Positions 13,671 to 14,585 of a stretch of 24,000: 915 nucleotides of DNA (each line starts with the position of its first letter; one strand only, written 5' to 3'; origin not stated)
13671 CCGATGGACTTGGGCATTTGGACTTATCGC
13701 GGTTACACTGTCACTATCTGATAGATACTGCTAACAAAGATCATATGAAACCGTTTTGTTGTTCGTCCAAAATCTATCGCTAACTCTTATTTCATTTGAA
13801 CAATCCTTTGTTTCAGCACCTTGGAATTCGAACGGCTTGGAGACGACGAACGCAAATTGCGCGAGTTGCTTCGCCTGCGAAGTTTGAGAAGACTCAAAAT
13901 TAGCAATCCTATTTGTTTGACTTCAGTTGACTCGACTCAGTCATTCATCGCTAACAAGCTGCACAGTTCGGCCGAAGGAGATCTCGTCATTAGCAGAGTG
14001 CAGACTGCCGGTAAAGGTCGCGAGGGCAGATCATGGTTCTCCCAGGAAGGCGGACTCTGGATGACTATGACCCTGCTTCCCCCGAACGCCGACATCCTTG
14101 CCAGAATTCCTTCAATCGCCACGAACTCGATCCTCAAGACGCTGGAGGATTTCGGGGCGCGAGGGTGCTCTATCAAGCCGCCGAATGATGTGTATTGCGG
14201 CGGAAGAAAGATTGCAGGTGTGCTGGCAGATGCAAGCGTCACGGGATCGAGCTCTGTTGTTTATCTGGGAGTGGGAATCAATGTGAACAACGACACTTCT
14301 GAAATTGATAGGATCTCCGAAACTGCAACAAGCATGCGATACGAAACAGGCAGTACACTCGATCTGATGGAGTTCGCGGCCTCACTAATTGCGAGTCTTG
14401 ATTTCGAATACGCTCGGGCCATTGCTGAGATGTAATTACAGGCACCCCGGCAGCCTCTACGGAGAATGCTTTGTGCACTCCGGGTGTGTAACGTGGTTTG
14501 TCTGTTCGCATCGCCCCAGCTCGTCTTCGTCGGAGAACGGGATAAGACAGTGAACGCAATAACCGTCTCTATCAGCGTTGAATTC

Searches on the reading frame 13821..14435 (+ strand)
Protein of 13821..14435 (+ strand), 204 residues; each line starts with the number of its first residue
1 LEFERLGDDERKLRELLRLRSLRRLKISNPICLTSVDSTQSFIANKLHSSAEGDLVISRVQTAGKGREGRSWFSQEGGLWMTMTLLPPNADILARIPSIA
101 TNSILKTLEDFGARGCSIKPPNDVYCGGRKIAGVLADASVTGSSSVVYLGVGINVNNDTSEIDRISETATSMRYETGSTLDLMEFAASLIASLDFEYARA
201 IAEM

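Call 6: search_protein_families(library=ncbifam, proteins=[window:13821-14435:+])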
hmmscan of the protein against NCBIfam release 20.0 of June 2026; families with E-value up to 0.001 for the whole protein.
window:13821-14435:+ (204 aa): 11 families
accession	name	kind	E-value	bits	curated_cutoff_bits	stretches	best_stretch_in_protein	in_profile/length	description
NF006206.0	PRK08330.1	equivalog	9.9e-38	129.9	311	1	31-198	14-176/243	biotin--protein ligase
TIGR00121.1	birA_ligase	equivalog_domain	9.4e-34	117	83.1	1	31-198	3-169/235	biotin--[acetyl-CoA-carboxylase] ligase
NF008847.0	PRK11886.1-2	equivalog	4.5e-23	82.1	293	1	15-194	65-247/320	bifunctional biotin--[acetyl-CoA-carboxylase] ligase/biotin operon repressor BirA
NF004607.0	PRK05935.1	equivalog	2.2e-21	76.6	219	1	55-193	32-171/190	biotin--protein ligase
NF008848.0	PRK11886.1-3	equivalog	6.4e-21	74.7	362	1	33-195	83-247/319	bifunctional biotin--[acetyl-CoA-carboxylase] ligase/biotin operon repressor BirA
NF008849.0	PRK11886.1-4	equivalog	1.2e-20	73.9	474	1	26-194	77-247/320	bifunctional biotin--[acetyl-CoA-carboxylase] ligase/biotin operon repressor BirA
NF008850.0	PRK11886.1-5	equivalog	4.7e-18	65.4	489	1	34-168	85-222/320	bifunctional biotin--[acetyl-CoA-carboxylase] ligase/biotin operon repressor BirA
NF005405.0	PRK06955.1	equivalog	7.9e-15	54.7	312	1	54-172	66-193/300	biotin--[acetyl-CoA-carboxylase] ligase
NF008846.0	PRK11886.1-1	equivalog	1.1e-14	54.5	353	1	38-173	85-225/312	bifunctional biotin--[acetyl-CoA-carboxylase] ligase/biotin operon repressor BirA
NF006294.0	PRK08477.1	equivalog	3.7e-13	49.3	179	1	31-166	7-142/214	biotin--[acetyl-CoA-carboxylase] ligase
NF009862.0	PRK13325.1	equivalog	1.3e-07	30.7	761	1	50-156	107-214/592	bifunctional biotin--[acetyl-CoA-carboxylase] ligase/type III pantothenate kinase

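Call 7: search_protein_families(library=pfam, proteins=[window:13821-14435:+])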
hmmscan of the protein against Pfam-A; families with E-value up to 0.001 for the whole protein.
window:13821-14435:+ (204 aa): 2 families
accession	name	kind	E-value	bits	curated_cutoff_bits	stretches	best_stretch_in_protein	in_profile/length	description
PF03099.24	BPL_LplA_LipB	-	3.4e-16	59.8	21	1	35-154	4-133/133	Biotin/lipoate A/B protein ligase family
PF21948.1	LplA-B_cat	-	9.6e-05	22.9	27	1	101-169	97-175/200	Lipoyl protein ligase A/B catalytic domain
